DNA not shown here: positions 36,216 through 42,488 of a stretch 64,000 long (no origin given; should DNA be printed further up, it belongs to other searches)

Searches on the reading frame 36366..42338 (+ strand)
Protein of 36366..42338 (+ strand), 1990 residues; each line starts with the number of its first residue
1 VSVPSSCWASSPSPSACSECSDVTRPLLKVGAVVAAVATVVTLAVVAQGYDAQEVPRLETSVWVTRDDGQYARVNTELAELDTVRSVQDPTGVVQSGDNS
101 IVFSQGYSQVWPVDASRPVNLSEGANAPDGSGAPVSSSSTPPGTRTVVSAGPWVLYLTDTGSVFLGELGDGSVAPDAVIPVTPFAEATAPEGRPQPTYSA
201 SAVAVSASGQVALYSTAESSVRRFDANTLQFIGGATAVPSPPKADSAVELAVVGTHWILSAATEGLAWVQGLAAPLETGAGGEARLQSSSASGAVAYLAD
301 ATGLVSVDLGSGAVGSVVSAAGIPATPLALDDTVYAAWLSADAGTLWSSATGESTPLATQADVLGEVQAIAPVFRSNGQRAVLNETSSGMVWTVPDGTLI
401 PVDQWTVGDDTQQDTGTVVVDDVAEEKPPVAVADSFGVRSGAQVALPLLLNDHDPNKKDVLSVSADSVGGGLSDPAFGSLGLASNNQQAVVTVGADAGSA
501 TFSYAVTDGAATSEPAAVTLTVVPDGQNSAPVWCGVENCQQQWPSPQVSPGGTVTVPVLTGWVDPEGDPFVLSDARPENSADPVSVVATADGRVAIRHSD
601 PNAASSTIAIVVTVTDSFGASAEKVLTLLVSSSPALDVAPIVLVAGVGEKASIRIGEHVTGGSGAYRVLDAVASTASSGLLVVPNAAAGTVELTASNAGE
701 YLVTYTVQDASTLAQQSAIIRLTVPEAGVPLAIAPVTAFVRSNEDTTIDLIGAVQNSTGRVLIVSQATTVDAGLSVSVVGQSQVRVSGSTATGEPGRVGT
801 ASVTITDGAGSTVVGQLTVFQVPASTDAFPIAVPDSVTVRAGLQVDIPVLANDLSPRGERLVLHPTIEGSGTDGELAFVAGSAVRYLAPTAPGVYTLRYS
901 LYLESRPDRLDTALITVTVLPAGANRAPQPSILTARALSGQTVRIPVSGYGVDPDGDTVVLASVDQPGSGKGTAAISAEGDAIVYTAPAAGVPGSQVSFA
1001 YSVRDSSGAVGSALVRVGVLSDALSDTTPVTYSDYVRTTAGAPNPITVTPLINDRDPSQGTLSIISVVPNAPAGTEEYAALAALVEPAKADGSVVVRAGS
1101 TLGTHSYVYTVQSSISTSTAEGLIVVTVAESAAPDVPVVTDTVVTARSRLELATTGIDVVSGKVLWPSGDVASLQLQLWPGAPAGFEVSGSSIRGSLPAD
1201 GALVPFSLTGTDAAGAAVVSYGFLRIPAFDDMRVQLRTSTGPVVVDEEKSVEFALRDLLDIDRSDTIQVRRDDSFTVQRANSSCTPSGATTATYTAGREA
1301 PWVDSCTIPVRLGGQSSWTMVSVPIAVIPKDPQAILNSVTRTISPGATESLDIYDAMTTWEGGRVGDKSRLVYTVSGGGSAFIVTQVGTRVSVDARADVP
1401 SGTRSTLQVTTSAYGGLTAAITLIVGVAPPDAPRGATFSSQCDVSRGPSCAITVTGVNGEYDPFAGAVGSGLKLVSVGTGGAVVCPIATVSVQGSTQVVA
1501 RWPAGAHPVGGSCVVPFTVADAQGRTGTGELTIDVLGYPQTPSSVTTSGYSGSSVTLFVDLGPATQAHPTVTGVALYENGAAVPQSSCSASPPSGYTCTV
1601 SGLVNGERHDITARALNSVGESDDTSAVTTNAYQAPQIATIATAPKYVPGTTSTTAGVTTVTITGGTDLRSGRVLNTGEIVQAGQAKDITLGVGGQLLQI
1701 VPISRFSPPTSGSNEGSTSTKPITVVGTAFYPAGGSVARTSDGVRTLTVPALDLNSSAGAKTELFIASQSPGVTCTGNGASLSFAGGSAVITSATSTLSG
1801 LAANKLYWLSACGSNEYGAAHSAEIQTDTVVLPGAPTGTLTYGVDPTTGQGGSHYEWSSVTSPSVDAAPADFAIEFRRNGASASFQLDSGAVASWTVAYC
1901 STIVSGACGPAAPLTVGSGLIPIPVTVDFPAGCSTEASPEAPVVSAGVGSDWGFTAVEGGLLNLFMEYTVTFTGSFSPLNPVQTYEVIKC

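Call 19: search_protein_families(library=pfam, proteins=[window:36366-42338:+], max_evalue=0.01)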
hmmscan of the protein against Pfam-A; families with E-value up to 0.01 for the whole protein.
window:36366-42338:+ (1990 aa): 4 families
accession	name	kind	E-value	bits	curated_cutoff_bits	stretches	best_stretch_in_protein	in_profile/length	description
PF17963.7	Big_9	-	6.9e-27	94.6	23.6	4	926-1017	2-88/89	Bacterial Ig domain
PF17892.7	Cadherin_5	-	1.7e-05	25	26.5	1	448-522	29-97/98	Cadherin-like domain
PF17803.7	Cadherin_4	-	0.00028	21.8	25.1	2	419-485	4-66/71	Bacterial cadherin-like domain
PF08400.16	phage_tail_N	-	0.0014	19.1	26.6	1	394-474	9-88/134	Prophage tail fibre N-terminal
